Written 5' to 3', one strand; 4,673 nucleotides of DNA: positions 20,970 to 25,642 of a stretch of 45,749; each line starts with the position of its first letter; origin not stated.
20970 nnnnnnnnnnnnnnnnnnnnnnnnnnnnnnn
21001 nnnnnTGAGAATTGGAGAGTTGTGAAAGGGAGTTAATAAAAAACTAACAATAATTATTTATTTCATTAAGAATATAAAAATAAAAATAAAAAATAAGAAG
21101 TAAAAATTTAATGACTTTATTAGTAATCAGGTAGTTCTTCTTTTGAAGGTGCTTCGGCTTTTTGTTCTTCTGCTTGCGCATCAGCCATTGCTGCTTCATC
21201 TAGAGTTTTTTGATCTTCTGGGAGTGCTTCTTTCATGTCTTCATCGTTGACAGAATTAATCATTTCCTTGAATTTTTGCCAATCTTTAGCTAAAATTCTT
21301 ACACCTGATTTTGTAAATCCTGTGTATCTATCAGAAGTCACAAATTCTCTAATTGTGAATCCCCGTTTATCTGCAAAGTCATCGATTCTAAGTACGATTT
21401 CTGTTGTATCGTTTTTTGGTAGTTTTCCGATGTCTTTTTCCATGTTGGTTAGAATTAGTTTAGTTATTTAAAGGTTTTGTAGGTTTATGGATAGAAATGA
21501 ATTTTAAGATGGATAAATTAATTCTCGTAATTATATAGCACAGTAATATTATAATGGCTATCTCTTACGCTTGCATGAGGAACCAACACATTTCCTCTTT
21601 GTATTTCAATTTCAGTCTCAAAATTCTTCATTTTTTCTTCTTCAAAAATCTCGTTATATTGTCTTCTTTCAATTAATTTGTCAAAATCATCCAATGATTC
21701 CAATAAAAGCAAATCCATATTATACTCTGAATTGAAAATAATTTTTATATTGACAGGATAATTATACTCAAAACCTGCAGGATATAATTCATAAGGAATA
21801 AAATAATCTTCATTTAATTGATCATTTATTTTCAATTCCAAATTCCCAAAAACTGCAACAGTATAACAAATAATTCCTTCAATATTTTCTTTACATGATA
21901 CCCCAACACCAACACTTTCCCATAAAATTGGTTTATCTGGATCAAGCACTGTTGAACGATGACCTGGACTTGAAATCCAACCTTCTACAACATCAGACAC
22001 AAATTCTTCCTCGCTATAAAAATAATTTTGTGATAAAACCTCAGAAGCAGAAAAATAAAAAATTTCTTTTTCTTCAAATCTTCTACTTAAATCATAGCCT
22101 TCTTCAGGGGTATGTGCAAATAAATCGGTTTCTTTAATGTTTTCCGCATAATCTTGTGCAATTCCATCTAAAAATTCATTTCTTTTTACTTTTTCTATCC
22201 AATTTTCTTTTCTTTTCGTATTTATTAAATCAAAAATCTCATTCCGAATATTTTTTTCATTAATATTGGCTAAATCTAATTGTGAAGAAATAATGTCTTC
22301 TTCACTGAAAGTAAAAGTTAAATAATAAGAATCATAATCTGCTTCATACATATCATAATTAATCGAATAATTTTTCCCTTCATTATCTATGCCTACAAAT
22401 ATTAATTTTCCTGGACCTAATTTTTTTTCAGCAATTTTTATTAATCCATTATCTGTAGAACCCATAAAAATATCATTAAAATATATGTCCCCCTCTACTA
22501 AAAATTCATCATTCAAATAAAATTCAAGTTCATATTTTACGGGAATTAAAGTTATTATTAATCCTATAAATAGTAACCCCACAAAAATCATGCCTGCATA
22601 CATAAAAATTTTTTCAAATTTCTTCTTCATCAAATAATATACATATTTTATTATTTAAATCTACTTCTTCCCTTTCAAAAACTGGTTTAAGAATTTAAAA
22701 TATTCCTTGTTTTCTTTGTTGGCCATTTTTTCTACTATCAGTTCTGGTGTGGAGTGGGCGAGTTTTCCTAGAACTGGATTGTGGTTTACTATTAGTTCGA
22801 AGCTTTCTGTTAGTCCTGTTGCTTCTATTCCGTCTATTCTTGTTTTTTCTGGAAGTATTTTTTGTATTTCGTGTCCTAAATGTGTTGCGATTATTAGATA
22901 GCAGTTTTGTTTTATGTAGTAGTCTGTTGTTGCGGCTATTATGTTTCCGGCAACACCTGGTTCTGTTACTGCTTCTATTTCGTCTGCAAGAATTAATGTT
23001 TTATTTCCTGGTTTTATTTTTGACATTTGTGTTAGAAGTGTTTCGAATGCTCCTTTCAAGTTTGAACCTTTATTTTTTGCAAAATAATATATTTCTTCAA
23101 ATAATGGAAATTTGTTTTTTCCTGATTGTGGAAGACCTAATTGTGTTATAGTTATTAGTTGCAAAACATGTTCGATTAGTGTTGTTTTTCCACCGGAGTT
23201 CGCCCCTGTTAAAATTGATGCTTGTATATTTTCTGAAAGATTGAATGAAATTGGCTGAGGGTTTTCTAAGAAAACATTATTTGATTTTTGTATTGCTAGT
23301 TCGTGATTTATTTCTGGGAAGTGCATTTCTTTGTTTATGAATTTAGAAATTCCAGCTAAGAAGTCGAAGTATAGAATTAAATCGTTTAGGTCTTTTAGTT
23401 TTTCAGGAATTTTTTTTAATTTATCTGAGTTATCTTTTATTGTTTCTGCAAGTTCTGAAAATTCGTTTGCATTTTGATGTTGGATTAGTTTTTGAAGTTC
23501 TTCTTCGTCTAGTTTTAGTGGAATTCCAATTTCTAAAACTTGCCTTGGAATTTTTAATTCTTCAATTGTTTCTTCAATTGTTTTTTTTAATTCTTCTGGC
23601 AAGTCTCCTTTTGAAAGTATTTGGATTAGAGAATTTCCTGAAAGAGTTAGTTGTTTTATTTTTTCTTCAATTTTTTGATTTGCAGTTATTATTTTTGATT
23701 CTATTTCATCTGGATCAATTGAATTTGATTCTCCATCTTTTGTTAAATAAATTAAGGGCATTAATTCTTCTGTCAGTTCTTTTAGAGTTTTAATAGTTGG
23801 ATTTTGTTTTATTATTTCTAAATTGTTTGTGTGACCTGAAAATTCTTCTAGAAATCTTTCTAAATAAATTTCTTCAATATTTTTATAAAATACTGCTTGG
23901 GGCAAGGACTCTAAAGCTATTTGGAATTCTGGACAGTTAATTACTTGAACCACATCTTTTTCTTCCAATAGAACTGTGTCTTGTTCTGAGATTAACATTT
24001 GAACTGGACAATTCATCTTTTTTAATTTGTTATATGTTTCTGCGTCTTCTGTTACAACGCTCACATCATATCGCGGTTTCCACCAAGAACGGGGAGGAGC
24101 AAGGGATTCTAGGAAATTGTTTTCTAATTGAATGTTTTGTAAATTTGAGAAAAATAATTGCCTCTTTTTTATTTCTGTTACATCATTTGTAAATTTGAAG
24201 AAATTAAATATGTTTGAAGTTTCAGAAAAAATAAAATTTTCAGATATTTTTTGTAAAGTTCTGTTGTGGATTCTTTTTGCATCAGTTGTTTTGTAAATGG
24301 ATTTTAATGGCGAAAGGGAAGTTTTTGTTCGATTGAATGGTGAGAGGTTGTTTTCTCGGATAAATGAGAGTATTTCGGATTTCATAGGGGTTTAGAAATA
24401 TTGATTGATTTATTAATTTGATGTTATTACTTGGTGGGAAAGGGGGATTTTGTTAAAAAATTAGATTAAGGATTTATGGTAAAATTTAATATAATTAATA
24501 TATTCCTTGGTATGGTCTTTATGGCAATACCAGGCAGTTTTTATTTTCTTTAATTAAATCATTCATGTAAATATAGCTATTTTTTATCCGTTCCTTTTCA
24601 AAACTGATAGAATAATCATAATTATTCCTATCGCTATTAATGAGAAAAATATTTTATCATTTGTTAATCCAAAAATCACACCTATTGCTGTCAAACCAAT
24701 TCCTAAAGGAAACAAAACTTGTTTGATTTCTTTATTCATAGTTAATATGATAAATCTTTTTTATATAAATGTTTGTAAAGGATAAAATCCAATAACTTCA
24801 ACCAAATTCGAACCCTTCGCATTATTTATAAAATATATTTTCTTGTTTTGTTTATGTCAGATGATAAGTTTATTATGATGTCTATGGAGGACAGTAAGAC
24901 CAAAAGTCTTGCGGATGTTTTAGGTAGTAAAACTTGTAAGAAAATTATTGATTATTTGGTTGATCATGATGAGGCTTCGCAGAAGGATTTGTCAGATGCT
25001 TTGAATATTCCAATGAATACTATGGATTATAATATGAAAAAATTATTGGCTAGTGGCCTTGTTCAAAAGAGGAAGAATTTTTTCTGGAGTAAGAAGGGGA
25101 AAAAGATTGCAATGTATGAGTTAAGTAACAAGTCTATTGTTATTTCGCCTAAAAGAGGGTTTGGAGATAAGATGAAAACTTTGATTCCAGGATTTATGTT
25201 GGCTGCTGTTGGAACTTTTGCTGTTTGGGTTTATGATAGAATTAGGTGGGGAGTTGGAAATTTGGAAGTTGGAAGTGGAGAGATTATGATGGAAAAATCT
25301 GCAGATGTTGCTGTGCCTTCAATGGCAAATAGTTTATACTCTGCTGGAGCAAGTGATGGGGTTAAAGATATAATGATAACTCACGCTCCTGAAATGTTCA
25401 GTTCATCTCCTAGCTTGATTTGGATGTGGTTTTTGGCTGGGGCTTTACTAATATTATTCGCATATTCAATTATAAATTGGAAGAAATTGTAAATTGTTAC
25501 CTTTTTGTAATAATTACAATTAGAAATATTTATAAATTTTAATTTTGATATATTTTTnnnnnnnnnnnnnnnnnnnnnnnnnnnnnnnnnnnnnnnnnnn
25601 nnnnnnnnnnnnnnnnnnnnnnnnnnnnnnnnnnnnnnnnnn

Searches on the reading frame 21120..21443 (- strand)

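Call 6: search_protein_families(library=pfam, proteins=[window:21120-21443:-], max_evalue=1)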
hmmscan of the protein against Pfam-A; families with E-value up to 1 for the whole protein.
window:21120-21443:- (107 aa): 4 families
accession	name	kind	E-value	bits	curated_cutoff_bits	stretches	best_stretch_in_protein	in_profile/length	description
PF02229.22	PC4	-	0.0075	16.2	25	1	11-60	2-51/52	Transcriptional Coactivator p15 (PC4)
PF07006.16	DUF1310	-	0.1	13.3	30.1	1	47-88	16-57/119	Protein of unknown function (DUF1310)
PF08612.16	Med20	-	0.15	11.9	25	1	49-84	156-190/208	TATA-binding related factor (TRF) of subunit 20 of Mediator complex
PF23325.1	TPR_28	-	0.24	11.5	27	1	58-103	116-160/185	GBF1-like, tetratrico peptide repeats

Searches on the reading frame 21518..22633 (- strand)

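Call 79: search_protein_families(library=pfam, proteins=[window:21518-22633:-], max_evalue=0.001)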
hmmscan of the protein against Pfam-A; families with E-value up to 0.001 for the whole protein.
window:21518-22633:- (371 aa): 1 family
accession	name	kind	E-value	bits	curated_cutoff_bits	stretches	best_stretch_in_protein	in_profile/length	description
PF00188.32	CAP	-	3.7e-09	37.9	21.1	1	134-253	1-110/117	Cysteine-rich secretory protein family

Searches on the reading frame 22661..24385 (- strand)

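Call 79: search_protein_families(library=pfam, proteins=[window:22661-24385:-], max_evalue=0.001)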
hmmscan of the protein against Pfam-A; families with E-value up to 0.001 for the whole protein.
window:22661-24385:- (574 aa): 1 family
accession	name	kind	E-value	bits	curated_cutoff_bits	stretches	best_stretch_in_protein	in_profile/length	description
PF00488.27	MutS_V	-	2.6e-05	24.7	30.2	1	391-535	2-151/188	MutS domain V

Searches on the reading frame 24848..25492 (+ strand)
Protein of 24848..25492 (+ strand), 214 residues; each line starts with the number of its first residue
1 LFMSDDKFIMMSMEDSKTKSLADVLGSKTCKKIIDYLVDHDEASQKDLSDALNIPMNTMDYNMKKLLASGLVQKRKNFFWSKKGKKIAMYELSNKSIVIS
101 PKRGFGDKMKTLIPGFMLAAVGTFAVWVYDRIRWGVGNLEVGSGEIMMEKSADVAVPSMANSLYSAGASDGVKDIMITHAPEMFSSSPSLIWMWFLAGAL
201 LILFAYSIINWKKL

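Call 79: search_protein_families(library=pfam, proteins=[window:24848-25492:+], max_evalue=0.001)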
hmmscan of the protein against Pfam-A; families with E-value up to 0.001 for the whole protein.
window:24848-25492:+ (214 aa): 2 families
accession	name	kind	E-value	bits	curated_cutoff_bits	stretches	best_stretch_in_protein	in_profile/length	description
PF12840.13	HTH_20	-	9.1e-09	35.6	27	1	25-72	1-48/51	Helix-turn-helix domain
PF13412.12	HTH_24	-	4.5e-05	23.4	21.9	1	31-73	6-48/48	Winged helix-turn-helix DNA-binding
